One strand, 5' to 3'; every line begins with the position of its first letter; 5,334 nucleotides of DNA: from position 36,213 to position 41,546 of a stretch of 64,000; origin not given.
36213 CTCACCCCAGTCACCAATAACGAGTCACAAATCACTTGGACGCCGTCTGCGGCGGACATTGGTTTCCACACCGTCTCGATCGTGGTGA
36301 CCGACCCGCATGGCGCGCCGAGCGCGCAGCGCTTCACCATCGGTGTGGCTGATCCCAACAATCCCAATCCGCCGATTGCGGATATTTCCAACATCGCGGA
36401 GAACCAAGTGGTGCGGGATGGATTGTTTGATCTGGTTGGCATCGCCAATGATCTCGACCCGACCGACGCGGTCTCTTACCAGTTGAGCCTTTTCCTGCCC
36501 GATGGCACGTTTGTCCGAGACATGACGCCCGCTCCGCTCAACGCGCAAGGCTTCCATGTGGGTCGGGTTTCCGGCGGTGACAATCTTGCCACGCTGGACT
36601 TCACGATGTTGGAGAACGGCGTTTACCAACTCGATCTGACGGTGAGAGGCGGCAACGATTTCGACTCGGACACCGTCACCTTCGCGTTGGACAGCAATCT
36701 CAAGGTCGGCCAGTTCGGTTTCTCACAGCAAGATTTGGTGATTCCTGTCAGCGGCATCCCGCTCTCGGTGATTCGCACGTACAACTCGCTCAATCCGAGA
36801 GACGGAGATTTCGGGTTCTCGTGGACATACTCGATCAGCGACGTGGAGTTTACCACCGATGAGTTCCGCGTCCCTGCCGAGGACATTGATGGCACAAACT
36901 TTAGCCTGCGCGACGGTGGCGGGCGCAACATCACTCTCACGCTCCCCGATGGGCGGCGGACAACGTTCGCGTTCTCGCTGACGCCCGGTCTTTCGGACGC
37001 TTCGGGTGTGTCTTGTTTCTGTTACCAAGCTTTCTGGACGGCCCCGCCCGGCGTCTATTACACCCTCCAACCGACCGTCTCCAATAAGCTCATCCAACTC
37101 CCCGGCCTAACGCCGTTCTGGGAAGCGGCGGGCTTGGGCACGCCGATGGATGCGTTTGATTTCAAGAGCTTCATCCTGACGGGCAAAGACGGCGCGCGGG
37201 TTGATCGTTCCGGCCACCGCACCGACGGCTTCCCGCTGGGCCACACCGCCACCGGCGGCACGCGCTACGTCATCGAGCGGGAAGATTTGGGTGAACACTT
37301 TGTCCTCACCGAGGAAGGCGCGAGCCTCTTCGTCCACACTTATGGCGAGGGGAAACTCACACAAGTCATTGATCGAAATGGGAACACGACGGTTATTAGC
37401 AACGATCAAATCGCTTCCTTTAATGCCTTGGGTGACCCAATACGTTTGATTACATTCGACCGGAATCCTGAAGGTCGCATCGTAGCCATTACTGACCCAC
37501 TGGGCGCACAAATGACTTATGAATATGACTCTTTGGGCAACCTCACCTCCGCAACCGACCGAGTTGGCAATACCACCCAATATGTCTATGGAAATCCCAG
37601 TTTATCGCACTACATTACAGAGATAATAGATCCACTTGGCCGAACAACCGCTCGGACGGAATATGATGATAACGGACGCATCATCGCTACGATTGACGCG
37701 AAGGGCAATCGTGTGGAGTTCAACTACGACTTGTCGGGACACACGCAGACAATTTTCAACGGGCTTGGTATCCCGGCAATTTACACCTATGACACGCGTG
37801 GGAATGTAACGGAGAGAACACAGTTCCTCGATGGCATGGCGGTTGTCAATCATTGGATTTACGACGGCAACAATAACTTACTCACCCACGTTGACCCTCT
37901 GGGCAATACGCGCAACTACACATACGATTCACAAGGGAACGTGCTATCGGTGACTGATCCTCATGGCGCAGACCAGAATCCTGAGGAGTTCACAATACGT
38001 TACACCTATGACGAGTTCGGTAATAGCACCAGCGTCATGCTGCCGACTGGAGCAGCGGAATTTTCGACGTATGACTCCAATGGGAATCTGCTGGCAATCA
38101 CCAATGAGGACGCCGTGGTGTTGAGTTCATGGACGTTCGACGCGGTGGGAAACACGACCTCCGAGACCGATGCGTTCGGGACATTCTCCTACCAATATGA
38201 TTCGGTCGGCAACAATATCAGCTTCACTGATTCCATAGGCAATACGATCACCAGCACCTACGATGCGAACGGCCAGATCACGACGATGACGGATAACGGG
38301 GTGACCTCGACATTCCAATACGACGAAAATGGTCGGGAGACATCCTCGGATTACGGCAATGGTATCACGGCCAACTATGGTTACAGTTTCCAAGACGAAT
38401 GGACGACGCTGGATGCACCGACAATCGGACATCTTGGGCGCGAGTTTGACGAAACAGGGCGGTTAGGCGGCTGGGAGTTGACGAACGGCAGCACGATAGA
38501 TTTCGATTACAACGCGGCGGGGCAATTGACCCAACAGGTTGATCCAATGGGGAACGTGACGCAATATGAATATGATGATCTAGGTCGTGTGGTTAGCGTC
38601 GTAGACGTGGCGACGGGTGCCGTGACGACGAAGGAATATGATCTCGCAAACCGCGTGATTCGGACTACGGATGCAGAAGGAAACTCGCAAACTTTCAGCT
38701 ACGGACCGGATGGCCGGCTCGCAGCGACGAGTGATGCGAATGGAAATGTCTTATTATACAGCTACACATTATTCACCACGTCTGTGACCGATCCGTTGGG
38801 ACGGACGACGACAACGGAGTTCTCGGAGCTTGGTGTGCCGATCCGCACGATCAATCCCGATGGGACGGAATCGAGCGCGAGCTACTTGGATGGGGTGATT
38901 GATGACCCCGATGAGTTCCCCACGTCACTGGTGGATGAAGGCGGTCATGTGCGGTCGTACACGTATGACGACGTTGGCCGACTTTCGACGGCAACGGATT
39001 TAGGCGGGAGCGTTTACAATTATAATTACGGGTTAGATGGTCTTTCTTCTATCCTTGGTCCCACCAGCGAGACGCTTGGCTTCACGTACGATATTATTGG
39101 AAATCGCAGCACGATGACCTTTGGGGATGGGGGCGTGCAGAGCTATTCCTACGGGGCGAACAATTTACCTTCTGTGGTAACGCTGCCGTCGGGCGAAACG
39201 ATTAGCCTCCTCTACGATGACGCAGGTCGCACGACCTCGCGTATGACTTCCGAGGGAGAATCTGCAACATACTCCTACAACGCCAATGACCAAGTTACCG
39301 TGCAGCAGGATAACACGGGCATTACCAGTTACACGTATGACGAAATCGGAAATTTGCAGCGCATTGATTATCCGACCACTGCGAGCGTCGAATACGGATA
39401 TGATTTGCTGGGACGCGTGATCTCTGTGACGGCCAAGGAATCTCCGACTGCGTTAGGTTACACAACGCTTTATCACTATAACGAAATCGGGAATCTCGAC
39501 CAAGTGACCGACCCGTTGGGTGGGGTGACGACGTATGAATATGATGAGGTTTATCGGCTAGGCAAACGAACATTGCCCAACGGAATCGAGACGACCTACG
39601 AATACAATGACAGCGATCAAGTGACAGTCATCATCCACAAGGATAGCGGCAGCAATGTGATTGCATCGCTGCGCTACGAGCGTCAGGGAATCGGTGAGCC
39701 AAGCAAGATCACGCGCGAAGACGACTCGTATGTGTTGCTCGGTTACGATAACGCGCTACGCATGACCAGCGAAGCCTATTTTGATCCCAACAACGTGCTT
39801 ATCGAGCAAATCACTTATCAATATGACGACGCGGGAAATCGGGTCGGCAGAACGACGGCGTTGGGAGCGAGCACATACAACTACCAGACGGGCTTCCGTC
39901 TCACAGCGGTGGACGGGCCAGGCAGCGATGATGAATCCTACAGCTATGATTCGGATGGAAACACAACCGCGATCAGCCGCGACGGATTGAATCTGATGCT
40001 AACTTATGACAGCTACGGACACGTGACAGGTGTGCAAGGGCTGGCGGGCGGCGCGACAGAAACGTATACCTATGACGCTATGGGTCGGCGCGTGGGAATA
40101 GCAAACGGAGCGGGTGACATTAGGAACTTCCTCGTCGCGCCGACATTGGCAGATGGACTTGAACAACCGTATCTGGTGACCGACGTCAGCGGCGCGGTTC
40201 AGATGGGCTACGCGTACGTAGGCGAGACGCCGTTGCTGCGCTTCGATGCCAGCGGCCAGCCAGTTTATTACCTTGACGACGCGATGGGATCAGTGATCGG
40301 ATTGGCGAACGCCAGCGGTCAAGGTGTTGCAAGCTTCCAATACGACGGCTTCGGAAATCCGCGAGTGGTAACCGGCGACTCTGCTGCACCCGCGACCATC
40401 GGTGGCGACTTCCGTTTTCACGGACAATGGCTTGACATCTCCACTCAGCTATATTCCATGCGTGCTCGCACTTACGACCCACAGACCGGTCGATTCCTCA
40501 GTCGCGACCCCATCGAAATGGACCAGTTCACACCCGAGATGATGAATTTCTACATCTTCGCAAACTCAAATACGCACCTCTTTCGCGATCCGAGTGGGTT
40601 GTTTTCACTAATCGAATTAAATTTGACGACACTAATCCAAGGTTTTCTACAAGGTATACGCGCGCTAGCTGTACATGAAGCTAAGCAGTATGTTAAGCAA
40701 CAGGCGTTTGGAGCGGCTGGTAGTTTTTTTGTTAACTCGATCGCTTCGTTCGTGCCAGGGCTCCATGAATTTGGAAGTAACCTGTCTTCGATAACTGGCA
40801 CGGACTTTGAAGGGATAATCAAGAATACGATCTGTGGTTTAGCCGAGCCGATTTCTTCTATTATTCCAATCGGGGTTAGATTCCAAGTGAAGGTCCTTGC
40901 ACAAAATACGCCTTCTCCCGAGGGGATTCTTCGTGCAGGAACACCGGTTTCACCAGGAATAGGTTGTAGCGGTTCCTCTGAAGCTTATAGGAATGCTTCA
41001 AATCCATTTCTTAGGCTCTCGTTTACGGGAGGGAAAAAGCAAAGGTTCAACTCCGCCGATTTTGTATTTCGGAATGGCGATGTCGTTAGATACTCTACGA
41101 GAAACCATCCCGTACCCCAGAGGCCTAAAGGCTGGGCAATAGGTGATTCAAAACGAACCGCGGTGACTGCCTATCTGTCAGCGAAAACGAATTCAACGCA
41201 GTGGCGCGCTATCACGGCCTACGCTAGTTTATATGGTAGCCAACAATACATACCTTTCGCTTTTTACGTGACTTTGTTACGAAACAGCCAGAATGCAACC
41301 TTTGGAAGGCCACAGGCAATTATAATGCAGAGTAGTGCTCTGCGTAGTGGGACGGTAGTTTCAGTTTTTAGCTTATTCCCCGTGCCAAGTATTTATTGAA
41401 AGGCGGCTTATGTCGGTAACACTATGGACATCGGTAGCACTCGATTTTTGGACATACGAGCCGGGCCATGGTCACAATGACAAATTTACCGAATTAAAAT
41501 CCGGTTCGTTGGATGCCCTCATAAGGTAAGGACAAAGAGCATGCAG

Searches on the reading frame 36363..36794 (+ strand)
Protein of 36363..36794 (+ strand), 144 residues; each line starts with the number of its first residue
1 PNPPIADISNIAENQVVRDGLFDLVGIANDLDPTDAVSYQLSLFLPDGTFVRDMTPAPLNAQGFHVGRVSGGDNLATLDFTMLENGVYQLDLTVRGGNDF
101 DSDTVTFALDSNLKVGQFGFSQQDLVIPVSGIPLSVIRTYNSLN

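Call 36: find_related_loci(query=A2, collection=genome_contigs, flank=10000)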
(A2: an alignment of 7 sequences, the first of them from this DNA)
Query A2 (144 aa) in genome_contigs; peptide patterns used: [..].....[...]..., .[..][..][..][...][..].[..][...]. (x = any residue, [..] = any of these).
109 stretches matched a pattern; 10 encode a relative of the query (tblastn E <= 1e-3); 9 distinct loci.
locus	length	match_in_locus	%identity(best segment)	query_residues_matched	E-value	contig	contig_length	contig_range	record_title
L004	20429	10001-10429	61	2-144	4e-51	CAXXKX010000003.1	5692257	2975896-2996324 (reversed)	MAG: Victivallales bacterium isolate ae9def30-7e47-498c-8b42-800f64c20784 genome assembly, contig: contig_3, whole genom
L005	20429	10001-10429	61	2-144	2e-50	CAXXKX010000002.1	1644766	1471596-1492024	MAG: Victivallales bacterium isolate ae9def30-7e47-498c-8b42-800f64c20784 genome assembly, contig: contig_2, whole genom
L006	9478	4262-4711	57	3-144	1e-48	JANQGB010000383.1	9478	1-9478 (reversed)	MAG: Phycisphaerae bacterium isolate PL23b_bin.28 k99_949157, whole genome shotgun sequence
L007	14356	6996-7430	52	2-144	4e-47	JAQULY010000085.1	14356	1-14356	MAG: Kiritimatiellae bacterium isolate STD1_141 NODE_10675_length_14356_cov_2.979338_Sandtown_D1, whole genome shotgun s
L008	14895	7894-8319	64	3-144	2e-58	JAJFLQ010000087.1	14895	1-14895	MAG: Verrucomicrobia bacterium isolate OFTM300 OFTM300_86, whole genome shotgun sequence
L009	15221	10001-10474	50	4-144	1e-40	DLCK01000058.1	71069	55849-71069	MAG TPA_asm: Phycisphaerales bacterium UBA7800 UBA7800_contig_1717, whole genome shotgun sequence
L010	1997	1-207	74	76-144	5e-29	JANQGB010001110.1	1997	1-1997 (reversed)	MAG: Phycisphaerae bacterium isolate PL23b_bin.28 k99_2752769, whole genome shotgun sequence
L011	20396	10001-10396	35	2-144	2e-22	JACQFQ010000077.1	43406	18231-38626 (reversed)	MAG: Verrucomicrobia bacterium isolate NC_groundwater_1051_Pr1_S-0.65um_63_17 Montesol18_Sp65_coassembly_scaffold_174151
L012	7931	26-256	51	67-144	3e-18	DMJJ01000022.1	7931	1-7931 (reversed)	MAG TPA_asm: Verrucomicrobiales bacterium isolate UBA11320 contig_32412, whole genome shotgun sequence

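Call 42: find_related_loci(query=A2, collection=metagenome_contigs, flank=10000)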
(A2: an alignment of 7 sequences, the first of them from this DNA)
Query A2 (144 aa) in metagenome_contigs; peptide patterns used: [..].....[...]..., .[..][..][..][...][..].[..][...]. (x = any residue, [..] = any of these).
157 stretches matched a pattern; 11 encode a relative of the query (tblastn E <= 1e-3); 11 distinct loci.
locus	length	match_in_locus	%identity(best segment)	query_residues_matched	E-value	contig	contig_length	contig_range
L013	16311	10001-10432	61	4-144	7e-53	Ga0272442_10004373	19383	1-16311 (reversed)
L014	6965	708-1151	57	2-141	4e-48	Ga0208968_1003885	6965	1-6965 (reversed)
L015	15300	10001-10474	50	4-144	1e-40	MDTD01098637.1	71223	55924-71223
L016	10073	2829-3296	50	2-144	3e-40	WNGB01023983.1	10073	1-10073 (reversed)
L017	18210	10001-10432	47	4-144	2e-34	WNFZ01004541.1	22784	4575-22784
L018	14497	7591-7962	51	16-143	2e-33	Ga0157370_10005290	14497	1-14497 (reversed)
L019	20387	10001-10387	52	16-144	4e-33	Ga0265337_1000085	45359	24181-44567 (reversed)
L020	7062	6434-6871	47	14-144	3e-32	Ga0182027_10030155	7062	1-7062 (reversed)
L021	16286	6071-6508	46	14-144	2e-32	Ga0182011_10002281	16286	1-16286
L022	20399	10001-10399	49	16-144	2e-28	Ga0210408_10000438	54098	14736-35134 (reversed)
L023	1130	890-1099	44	16-67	2e-7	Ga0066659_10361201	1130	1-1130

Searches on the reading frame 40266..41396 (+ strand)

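Call 57: search_protein_families(library=pfam, proteins=[window:40266-41396:+], max_evalue=1)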
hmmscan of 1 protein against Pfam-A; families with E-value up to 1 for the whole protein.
window:40266-41396:+ (377 aa): 1 family
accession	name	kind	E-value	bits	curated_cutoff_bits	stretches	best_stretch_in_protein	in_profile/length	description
PF14003.11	YlbE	-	0.076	13.7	27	1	71-96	10-35/61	YlbE-like protein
